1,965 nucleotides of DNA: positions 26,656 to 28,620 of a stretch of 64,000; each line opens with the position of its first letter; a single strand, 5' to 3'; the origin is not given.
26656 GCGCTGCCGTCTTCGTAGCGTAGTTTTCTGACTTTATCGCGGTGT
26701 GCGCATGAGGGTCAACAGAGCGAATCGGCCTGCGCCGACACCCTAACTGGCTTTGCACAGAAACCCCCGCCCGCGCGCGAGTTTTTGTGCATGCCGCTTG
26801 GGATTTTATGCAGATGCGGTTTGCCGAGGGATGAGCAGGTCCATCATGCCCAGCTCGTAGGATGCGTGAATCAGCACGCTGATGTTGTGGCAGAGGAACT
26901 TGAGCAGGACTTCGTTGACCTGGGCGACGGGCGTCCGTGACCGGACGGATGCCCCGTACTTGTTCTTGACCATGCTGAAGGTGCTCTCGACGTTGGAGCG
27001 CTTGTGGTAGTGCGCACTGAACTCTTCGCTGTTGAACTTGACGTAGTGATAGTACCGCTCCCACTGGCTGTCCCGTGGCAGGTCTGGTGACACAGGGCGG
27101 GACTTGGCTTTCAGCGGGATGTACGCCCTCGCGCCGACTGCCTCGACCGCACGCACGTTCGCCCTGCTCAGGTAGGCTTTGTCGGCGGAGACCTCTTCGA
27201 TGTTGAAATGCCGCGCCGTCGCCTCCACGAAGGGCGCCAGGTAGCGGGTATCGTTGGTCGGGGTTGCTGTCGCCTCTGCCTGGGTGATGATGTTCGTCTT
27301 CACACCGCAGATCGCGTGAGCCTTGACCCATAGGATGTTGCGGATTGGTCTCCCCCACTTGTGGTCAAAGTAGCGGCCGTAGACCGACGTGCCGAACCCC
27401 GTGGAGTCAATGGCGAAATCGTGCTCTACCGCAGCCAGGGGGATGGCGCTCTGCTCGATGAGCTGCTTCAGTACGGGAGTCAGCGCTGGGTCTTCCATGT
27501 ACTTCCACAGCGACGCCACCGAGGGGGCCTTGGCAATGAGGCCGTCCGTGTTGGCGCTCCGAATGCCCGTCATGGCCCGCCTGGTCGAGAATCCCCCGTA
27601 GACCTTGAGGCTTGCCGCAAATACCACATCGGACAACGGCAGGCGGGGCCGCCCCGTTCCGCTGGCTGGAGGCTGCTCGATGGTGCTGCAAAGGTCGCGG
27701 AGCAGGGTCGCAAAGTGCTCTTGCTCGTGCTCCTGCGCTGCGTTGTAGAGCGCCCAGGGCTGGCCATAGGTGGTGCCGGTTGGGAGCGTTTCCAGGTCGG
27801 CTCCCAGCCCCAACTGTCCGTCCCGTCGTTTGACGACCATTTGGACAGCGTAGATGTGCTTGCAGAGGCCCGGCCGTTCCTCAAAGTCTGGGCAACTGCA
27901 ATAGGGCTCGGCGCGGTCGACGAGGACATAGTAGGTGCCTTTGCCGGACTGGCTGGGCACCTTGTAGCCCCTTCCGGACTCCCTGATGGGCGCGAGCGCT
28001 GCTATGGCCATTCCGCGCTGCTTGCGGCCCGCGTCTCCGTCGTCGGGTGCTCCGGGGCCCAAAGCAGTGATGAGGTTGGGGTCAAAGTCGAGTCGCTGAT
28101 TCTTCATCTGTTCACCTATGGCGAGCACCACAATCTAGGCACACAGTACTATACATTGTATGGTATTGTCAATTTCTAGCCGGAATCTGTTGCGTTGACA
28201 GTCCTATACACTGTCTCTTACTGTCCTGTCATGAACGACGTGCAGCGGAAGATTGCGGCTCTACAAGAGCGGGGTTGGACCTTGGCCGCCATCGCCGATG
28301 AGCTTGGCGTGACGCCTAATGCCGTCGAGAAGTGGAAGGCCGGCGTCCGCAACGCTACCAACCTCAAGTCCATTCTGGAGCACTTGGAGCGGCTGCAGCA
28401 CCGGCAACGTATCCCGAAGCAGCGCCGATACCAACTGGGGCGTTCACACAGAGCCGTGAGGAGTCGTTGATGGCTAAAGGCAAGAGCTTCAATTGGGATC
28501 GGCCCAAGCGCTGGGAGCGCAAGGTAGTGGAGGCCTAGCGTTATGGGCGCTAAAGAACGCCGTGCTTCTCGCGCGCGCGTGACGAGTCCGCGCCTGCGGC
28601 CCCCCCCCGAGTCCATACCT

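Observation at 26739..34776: Intact 8,018-bp cargo transposon with perfect 17-bp TIRs and a 10-bp target duplication, inserted 88 bp upstream of hrcA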

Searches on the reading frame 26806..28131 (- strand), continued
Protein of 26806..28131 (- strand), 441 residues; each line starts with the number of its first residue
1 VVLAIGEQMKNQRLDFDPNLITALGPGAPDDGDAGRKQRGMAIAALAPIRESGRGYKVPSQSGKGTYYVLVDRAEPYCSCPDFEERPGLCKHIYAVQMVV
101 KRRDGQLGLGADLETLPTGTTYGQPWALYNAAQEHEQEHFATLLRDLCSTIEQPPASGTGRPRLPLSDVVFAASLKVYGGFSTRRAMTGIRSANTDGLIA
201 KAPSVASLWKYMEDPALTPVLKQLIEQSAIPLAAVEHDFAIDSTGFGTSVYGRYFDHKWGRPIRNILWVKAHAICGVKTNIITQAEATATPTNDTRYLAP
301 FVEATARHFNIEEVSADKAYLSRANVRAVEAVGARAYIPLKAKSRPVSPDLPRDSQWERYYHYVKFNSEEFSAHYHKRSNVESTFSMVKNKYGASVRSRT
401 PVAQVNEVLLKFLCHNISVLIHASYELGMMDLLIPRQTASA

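Call 64: predict_structure(alignment_id=A1)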
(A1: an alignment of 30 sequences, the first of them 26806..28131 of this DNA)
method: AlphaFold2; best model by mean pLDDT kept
length: 441 residues; sequences in the alignment: 30
mean_pLDDT: 80.5   pTM: 0.67
mean pLDDT of the five models: 80.5, 76.3, 74.2, 66.6, 55.9
residues with pLDDT >= 90: 148; 70-90: 220; 50-70: 28; < 50: 45
segments of 3 or more residues with pLDDT < 50: 1-22, 107-124, 437-441
pLDDT, mean of each block of 10 residues (from residue 1): 36 33 57 82 79 84 78 83 80 88 54 33 60 87 93 71 82 90 82 90 88 93 97 92 88 80 84 94 93 85 95 89 88 88 83 86 85 82 92 89 95 96 85 56 36
secondary structure, 60 per line:
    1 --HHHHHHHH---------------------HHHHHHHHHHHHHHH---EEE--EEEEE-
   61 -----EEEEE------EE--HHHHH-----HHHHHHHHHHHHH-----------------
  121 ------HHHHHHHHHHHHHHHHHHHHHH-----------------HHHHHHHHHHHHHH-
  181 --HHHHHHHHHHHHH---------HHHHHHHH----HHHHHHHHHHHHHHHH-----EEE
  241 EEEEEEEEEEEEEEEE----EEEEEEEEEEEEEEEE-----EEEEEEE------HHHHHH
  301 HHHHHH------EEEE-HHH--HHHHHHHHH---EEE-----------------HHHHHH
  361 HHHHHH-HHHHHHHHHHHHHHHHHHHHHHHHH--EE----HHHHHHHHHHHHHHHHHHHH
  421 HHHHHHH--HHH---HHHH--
elements in order: H3-10 H32-46 E50-52 E55-59 E66-70 H81-85 H91-103 H127-148 H166-179 H183-195 H205-212 H217-232 E238-256 E261-276 E282-288 H295-306 E313-316 H323-331 E335-337 H355-366 H368-392 H401-427 H436-439

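Call 66: search_protein_representatives(alignment_id=A1)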
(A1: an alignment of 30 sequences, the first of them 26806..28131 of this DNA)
Query: 30 sequences, 441 profile positions. Proteins with E-value up to 0.001 (for the whole library): 8788; up to 1e-10: 4665; up to 1e-30: 1594. The best 150 are listed.
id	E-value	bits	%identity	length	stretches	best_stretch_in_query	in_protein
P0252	3.0e-185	632.5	-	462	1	8-427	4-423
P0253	2.7e-178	609.6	-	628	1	9-424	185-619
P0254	1.0e-172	591.3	-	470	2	99-424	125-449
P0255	4.8e-169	579.1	-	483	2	105-424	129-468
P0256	9.9e-164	561.6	-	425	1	11-427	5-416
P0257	3.0e-161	553.4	-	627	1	13-424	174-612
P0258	1.4e-158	544.6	-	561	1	93-427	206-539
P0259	3.9e-157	539.9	-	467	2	98-424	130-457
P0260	4.0e-157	539.8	-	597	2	109-424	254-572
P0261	2.6e-156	537.2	-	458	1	11-425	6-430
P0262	1.3e-151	521.7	-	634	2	53-382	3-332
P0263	8.5e-151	519.0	-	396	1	97-430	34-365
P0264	1.0e-150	518.7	-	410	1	28-426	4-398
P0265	3.3e-150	517.0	-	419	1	27-429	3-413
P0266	9.4e-149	512.3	-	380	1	107-431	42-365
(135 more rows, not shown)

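Call 67: fold_search(model_id=the predicted structure, library=pdb)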
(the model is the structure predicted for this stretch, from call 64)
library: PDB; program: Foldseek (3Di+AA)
matches with E <= 10: 528; with E <= 0.001: 6
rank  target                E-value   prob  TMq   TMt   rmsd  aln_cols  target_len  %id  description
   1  4dm0_A                4.4e-04  1.00  0.41  0.39   8.9       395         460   12  TN5 transposase: 20MER OUTSIDE END 2 MN complex (released 2012-02-22)
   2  6x67_C                4.8e-04  1.00  0.32  0.30  12.1       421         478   10  Cryo-EM structure of piggyBac transposase strand transfer complex (STC) (released 2020-07-22)
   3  4fcy_B                6.2e-04  0.95  0.17  0.16  29.4       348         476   14  Crystal structure of the bacteriophage Mu transpososome (released 2012-11-07)
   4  1muh_A                6.9e-04  1.00  0.41  0.40   8.8       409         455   11  CRYSTAL STRUCTURE OF TN5 TRANSPOSASE COMPLEXED WITH TRANSPOSON END DNA (released 2002-09-27)
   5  3f9k_B                6.9e-04  1.00  0.24  0.49  11.9       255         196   13  Two domain fragment of HIV-2 integrase in complex with LEDGF IBD (released 2009-01-20)
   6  3ecp_A                7.2e-04  1.00  0.39  0.38   9.1       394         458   11  Crystal Structure Of Tn5 Transposase Complexed With 5' Phosphorylated Transposon End DNA (released 2008-10-21)
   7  7pik_B                1.1e-03  0.90  0.16  0.14  32.8       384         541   11  Cryo-EM structure of E. coli TnsB in complex with right end fragment of Tn7 transposon (released 2022-06-15)
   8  8aa5_AP1              1.2e-03  0.97  0.16  0.16  28.2       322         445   11  Cryo-EM structure of the strand transfer complex of the TnsB transposase (type V-K CRISPR-associated transposon) (released 2022-10-19)
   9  6p5a_A                1.5e-03  1.00  0.21  0.21  11.9       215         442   13  Drosophila P element transposase strand transfer complex (released 2019-10-30)
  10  6pe2_A                1.6e-03  1.00  0.21  0.20  15.0       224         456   12  Drosophila P element transposase strand transfer complex (released 2019-10-30)
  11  6vlm_B                1.7e-03  1.00  0.17  0.45  14.2       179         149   13  Core Catalytic Domain of HIV Integrase in complex with virtual screening hit (released 2020-05-13)
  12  4fcy_A                1.8e-03  0.87  0.16  0.16  28.4       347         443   14  Crystal structure of the bacteriophage Mu transpososome (released 2012-11-07)
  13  9bw1_M                1.8e-03  0.87  0.15  0.09  28.9       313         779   12  TnsABCD-DNA transpososome (released 2024-10-16)
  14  9rmu_D                1.9e-03  0.99  0.17  0.28  19.8       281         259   12  SIVtal integrase in complex with RNA stem-loop (focused refinement of the filament repeat unit) (released 2025-12-10)
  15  3vq9_C                2.1e-03  1.00  0.15  0.37  14.8       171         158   13  HIV-1 IN core domain in complex with 6-fluoro-1,3-benzothiazol-2-amine (released 2013-01-30)
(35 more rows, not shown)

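Call 73: find_related_loci(query=A1, collection=viral_contigs, flank=8000)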
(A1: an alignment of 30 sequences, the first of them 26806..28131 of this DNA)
Query A1 (441 aa) in viral_contigs; peptide patterns used: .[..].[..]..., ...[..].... (x = any residue, [..] = any of these).
143 stretches matched a pattern; 24 encode a relative of the query (tblastn E <= 1e-3); 24 distinct loci.
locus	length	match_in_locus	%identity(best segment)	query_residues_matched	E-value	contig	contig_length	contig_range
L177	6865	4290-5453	49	35-429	1e-121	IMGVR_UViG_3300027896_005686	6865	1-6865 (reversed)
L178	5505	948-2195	47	35-429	7e-119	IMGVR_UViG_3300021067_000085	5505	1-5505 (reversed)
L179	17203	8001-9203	46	11-429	9e-115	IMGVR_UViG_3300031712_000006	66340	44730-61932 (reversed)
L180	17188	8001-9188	46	28-429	4e-112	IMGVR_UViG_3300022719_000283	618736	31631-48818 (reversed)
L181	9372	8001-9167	42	36-429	1e-107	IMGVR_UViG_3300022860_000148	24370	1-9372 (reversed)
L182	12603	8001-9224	45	31-438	5e-107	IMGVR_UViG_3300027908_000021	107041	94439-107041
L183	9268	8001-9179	46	31-429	2e-104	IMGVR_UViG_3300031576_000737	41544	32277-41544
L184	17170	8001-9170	45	35-429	2e-102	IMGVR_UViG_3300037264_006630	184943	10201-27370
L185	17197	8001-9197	45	27-429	8e-102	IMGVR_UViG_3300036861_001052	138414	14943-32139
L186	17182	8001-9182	44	36-429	3e-100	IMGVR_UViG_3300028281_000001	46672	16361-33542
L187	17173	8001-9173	44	36-429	1e-99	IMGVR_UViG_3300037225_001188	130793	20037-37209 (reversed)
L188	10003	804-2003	43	30-429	9e-104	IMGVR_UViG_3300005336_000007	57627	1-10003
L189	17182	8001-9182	47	31-429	1e-109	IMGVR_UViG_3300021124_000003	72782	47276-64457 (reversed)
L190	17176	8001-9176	44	36-429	4e-95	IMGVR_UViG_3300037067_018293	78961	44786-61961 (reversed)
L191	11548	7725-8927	41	36-429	6e-94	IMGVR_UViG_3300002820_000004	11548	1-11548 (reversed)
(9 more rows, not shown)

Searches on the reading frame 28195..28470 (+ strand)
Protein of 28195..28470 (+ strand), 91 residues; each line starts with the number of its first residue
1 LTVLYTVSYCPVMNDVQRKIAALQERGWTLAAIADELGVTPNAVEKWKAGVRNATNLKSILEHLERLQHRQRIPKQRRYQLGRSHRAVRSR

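Call 7: search_protein_families(library=pfam, proteins=[window:28195-28470:+], max_evalue=0.01)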
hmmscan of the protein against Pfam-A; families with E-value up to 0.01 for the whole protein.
window:28195-28470:+ (91 aa): 11 families
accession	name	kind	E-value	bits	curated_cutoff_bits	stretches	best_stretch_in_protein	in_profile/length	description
PF13384.12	HTH_23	-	4.1e-06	26.9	24.6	1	20-49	11-39/50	Homeodomain-like domain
PF01381.28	HTH_3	-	8.8e-06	26.1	23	1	21-58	3-42/55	Helix-turn-helix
PF08281.18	Sigma70_r4_2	-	0.00077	19.5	25.7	1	27-47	26-46/54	Sigma-70, region 4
PF14549.12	P22_Cro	-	0.0012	19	30.2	0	31-50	13-32/60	DNA-binding transcriptional regulator Cro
PF13693.12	HTH_35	-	0.0021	18.5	25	1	20-46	8-34/75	Winged helix-turn-helix DNA-binding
PF06056.18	Terminase_5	-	0.0034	17.7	20.3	1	26-49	12-35/58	Putative ATPase subunit of terminase (gpP-like)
PF07216.17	LcrG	-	0.0043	17.4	24.1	1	14-86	10-82/91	LcrG protein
PF15943.11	YdaS_toxin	-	0.0043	17.3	30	1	31-55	12-35/65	Bacterial toxin YdaS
PF01527.26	HTH_Tnp_1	-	0.0066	17.1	24.1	1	19-67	14-63/75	Transposase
PF02954.25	HTH_8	-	0.0067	16.6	22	0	20-44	11-35/42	Bacterial regulatory protein, Fis family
PF12844.13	HTH_19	-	0.0074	16.6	30.2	0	22-64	7-51/64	Helix-turn-helix domain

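Call 14: search_protein_families(library=ncbifam, proteins=[window:28195-28470:+], max_evalue=0.01)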
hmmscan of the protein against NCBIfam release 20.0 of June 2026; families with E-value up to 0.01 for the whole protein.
window:28195-28470:+ (91 aa): 4 families
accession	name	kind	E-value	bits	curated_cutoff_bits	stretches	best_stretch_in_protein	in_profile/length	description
NF033545.0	transpos_IS630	equivalog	0.00059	19.4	100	1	18-76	3-60/299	IS630 family transposase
TIGR02573.1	LcrG_PcrG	equivalog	0.0039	17.1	90.8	1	17-86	12-81/90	LcrG family type III secretion system chaperone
TIGR01128.2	holA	equivalog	0.0054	16.1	80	1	19-68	244-295/316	DNA polymerase III subunit delta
NF033577.2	transpos_IS481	equivalog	0.0055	16.3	224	1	20-73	5-59/284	IS481 family transposase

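Call 26: search_protein_families(library=padloc, proteins=[window:28195-28470:+], max_evalue=0.01)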
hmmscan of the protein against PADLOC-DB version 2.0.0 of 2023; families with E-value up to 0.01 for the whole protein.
window:28195-28470:+ (91 aa): 5 families
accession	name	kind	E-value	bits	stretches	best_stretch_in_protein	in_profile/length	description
PDLC04757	PDC-M64B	-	1.2e-07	29.8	1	18-62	33-76/128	-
PDLC04760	PDC-M64C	-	0.0027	16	1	15-62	26-73/93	-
PDLC04759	PDC-M64B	-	0.0031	15.6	1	22-60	34-71/135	-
PDLC04758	PDC-M64B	-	0.0034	15.8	1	20-61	35-76/123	-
PDLC03949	RmrA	-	0.0051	13.7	1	20-63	8-53/363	-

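Call 50: find_homologous_proteins(query=window:28231-28467:+)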
Query seq(79 aa) (79 aa): 286 proteins with E <= 0.001 among 286 candidates; the best 120 are listed.
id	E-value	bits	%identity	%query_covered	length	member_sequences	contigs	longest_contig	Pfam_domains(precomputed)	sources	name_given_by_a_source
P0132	6.8e-44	165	100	100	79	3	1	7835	PF13384.13,PF01381.29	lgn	-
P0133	1.1e-27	113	77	94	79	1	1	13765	-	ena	-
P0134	2.5e-26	109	68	100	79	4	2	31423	PF13384.13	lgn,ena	-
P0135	7.2e-24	101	73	89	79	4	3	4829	PF01381.29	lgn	-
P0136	9.7e-24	101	68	92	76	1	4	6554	PF13384.13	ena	-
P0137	1.9e-23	100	68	92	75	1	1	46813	PF13384.13,PF01381.29,PF06056.19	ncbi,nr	ncbi:MAG: helix-turn-helix domain-containing protein [Chloroflexi bacterium]|nr:helix-turn-helix dom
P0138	2.1e-23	100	70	89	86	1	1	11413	PF01381.29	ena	-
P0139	3.8e-23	99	70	89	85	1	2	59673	-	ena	-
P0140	4.0e-23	99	67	91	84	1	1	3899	PF01381.29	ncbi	-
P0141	4.8e-23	98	70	89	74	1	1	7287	-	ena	-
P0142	5.9e-23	98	64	95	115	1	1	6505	-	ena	-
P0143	6.3e-23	98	70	90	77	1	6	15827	PF13384.13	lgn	-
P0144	1.4e-22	97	73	85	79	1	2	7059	-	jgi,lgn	jgi:transcriptional regulator with XRE-family HTH domain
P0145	2.4e-22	96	71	86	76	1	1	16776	PF01381.29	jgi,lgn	jgi:transcriptional regulator with XRE-family HTH domain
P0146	2.9e-22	96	72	85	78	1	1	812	PF01381.29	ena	-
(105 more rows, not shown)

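Call 51: find_encoding_contigs(protein=P0132, flank=10000, max_places=6)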
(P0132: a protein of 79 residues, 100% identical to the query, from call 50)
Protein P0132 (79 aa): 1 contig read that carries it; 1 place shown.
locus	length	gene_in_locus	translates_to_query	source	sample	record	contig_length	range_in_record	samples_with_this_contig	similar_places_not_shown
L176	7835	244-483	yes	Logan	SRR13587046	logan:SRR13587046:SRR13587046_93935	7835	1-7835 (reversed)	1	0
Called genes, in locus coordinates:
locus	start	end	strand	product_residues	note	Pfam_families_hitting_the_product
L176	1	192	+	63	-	?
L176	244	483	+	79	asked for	PF13384:HTH_23 (weak), PF01381:HTH_3 (weak)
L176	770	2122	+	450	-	PF01555:N6_N4_Mtase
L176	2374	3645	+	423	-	PF13191:AAA_16, PF20703:nSTAND1, PF13401:AAA_22, PF00004:AAA (faint)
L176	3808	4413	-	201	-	PF02661:Fic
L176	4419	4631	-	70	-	-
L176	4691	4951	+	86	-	-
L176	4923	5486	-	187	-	PF13274:SocA_Panacea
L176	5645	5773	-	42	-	-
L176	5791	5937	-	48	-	-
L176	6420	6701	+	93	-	-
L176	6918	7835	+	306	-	?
